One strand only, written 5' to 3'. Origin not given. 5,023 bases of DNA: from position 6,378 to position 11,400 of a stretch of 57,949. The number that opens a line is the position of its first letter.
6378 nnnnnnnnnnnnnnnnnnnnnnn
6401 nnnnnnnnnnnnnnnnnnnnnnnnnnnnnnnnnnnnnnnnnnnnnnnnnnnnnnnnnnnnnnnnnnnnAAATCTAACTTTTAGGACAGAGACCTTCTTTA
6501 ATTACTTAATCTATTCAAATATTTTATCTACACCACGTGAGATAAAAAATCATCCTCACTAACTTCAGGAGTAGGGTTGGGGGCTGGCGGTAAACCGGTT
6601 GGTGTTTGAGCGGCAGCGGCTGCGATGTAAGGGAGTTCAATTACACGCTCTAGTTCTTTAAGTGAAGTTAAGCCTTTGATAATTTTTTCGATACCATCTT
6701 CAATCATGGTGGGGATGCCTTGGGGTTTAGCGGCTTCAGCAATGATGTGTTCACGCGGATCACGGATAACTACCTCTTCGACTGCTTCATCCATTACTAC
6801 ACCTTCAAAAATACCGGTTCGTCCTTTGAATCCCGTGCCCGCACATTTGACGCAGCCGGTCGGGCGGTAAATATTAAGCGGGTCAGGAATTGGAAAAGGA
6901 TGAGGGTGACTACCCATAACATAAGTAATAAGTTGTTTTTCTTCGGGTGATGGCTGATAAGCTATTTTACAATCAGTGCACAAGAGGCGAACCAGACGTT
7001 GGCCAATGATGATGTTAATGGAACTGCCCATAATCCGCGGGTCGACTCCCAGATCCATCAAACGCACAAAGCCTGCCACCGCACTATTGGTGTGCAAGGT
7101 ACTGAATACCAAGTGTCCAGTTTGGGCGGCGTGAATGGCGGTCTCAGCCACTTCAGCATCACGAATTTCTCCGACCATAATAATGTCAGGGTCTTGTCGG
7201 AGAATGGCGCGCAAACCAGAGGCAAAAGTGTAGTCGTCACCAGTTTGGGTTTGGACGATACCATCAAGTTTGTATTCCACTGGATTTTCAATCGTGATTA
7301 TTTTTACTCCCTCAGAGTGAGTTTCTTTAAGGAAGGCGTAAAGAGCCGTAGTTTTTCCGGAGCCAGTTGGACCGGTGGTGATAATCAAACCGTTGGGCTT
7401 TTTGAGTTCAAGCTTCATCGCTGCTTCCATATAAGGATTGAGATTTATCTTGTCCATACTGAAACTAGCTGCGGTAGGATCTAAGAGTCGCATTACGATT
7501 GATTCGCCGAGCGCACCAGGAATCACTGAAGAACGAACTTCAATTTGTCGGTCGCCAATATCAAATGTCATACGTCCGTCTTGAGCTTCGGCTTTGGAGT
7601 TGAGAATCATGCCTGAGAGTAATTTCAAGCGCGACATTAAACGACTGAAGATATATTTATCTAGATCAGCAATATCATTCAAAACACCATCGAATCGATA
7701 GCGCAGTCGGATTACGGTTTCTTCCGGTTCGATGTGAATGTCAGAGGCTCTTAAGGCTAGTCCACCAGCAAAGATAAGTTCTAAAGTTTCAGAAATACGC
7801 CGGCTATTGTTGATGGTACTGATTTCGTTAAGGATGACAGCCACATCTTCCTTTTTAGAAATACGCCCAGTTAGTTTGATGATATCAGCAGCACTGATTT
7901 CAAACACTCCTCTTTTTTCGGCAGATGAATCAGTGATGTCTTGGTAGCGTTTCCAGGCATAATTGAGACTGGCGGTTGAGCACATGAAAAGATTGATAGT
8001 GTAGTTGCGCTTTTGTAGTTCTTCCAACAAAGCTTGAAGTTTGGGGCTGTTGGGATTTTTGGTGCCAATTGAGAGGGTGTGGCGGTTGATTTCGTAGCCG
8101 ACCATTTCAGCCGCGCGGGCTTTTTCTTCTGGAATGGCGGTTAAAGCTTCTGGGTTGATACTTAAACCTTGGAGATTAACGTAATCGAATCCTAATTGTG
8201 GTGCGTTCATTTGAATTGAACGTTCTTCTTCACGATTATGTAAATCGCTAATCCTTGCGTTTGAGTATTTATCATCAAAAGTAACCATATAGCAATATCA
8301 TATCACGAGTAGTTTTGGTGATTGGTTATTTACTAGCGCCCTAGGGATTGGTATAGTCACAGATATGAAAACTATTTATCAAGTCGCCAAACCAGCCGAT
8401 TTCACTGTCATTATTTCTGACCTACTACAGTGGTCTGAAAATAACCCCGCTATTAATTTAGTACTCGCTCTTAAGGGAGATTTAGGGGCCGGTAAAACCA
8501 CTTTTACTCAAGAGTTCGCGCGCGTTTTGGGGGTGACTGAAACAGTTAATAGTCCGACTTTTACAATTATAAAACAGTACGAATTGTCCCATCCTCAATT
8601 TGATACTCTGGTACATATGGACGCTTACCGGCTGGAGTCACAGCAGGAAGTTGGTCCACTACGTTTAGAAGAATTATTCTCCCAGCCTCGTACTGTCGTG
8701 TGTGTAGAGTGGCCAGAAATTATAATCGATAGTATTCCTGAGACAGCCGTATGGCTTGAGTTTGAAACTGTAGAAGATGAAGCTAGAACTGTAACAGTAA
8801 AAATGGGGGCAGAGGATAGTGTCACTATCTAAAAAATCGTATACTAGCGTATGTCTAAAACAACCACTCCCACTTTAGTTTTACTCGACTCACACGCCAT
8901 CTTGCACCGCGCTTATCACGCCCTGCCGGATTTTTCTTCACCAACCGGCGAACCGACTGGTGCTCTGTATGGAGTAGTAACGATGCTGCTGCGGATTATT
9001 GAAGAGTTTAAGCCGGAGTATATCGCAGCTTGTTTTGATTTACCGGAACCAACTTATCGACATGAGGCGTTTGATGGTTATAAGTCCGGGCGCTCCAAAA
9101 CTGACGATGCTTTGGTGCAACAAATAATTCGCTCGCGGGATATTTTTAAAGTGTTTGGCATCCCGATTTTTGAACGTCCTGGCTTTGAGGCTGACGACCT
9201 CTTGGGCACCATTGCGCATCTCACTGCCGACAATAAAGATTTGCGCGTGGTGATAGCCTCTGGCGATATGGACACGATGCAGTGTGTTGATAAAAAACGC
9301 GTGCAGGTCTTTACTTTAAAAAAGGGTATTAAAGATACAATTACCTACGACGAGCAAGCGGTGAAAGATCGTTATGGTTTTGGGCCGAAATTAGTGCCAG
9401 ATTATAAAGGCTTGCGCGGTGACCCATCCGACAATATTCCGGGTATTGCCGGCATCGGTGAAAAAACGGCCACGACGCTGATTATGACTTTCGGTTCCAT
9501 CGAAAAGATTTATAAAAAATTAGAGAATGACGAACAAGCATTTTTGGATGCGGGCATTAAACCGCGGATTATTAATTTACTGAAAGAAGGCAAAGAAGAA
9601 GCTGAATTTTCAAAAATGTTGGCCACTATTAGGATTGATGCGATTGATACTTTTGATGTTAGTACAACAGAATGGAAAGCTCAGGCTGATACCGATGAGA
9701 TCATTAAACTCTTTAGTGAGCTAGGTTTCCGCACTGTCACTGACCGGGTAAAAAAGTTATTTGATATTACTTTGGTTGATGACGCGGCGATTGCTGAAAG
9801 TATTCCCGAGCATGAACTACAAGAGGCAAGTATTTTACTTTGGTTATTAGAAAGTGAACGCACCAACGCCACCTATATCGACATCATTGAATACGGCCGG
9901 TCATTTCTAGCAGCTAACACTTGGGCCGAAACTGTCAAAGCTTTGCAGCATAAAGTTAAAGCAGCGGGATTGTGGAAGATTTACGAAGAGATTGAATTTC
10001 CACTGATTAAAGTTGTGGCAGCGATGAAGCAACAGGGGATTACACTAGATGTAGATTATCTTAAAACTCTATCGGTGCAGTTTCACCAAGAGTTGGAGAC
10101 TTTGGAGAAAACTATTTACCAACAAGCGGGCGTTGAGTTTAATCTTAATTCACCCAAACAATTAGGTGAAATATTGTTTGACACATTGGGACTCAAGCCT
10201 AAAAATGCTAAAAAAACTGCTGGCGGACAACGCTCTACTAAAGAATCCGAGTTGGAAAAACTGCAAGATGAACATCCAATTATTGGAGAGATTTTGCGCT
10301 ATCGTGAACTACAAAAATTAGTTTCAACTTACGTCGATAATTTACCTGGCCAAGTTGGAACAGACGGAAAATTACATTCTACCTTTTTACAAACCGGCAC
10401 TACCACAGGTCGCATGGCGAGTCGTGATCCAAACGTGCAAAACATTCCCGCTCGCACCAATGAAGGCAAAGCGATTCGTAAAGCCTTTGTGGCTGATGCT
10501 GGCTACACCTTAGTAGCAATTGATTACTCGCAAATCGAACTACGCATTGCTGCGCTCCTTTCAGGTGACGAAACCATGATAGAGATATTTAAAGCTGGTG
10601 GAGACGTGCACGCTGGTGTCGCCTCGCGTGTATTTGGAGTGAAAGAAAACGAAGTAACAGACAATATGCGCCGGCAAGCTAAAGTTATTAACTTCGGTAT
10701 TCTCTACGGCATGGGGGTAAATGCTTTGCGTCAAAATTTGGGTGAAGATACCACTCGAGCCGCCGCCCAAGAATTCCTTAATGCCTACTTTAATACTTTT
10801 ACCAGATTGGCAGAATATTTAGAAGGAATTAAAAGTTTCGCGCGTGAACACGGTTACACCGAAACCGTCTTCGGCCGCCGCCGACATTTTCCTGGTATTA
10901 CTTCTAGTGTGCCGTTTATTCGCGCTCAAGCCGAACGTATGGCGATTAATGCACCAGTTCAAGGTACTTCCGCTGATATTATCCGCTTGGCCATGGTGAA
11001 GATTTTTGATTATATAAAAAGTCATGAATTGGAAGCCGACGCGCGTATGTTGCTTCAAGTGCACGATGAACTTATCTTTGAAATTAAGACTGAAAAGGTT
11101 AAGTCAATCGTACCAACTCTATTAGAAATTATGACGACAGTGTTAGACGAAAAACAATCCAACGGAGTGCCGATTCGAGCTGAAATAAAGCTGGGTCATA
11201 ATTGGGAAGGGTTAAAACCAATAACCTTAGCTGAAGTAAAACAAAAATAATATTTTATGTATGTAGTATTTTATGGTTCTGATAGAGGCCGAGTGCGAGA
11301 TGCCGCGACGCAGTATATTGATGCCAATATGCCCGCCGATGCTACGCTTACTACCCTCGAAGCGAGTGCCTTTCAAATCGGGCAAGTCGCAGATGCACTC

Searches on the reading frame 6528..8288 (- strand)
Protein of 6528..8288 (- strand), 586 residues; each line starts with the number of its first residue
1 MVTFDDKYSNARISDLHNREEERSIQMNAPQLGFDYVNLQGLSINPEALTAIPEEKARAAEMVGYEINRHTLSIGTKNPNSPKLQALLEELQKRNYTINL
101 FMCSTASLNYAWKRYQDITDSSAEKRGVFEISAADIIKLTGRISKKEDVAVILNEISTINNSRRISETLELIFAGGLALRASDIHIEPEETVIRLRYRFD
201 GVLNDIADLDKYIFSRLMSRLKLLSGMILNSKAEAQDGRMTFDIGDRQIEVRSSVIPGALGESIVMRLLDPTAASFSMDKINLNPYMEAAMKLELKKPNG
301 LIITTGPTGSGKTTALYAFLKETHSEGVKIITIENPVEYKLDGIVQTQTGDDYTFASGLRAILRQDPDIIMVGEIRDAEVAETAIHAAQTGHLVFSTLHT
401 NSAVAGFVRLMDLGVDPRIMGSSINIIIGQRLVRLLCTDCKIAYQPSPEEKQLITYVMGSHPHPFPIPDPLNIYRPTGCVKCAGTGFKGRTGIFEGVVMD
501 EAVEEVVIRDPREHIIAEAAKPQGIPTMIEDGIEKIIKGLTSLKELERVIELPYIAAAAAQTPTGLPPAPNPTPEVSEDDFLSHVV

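Call 58: search_protein_families(library=pfam, proteins=[window:6528-8288:-], max_evalue=0.001)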
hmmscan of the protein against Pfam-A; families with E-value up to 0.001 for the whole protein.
window:6528-8288:- (586 aa): 6 families
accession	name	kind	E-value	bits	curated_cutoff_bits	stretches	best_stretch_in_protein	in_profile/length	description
PF00437.27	T2SSE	-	1.8e-107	359.7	24.9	1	165-548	8-370/370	Type II/IV secretion system protein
PF02492.25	cobW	-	3.1e-05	24.1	20.7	0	302-344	3-45/180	CobW/HypB/UreG, nucleotide-binding domain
PF05157.20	MshEN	-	0.00012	22.5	23.1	1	32-120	1-88/90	MshEN domain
PF25199.1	nSTAND_NTPase5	-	0.00045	20.5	34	0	296-342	38-85/145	Novel STAND NTPase 5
PF13401.12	AAA_22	-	0.00061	20.5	27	0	299-344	5-50/130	AAA domain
PF20720.3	nSTAND3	-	0.00081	19.6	27.2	0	297-338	15-56/155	Novel STAND NTPase 3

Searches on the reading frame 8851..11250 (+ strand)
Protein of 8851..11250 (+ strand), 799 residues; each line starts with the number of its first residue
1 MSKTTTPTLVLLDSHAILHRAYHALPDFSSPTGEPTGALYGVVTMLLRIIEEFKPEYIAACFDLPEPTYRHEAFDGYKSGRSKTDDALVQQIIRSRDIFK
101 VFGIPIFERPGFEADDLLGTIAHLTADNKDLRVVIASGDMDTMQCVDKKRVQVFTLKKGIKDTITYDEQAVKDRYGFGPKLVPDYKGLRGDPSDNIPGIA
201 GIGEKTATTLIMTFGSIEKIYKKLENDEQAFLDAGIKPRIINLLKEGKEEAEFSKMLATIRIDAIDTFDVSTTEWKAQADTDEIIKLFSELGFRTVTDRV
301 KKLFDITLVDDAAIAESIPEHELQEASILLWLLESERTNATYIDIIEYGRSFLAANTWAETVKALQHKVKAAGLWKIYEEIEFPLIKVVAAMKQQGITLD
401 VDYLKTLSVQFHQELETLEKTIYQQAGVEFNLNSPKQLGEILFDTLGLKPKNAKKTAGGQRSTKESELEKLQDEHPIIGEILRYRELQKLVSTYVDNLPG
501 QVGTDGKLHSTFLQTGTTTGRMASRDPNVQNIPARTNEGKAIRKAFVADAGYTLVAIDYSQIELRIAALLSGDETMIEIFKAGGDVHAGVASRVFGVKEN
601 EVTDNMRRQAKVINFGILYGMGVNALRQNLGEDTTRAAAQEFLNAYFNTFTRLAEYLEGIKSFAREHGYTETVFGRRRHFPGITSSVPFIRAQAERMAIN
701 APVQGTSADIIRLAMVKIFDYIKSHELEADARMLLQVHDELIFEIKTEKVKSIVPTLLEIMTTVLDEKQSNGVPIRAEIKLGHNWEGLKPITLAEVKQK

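Call 57: find_encoding_contigs(protein=window:8851-11250:+, flank=10000, max_places=1)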
Protein window:8851-11250:+ (799 aa): no gene with exactly this product is on record in the collection.

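Call 58: search_protein_families(library=pfam, proteins=[window:8851-11250:+], max_evalue=0.001)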
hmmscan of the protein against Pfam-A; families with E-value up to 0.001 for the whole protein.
window:8851-11250:+ (799 aa): 3 families
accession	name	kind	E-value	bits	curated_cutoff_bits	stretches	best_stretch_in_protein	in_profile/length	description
PF00476.26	DNA_pol_A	-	7.4e-140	466.6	34.3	1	402-786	2-380/381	DNA polymerase family A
PF02739.22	5_3_exonuc_N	-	2.8e-48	164.2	34.3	1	8-176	1-164/164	5'-3' exonuclease, N-terminal resolvase-like domain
PF01367.25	5_3_exonuc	-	3.1e-24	85.7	40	1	179-277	3-93/97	5'-3' exonuclease, C-terminal SAM fold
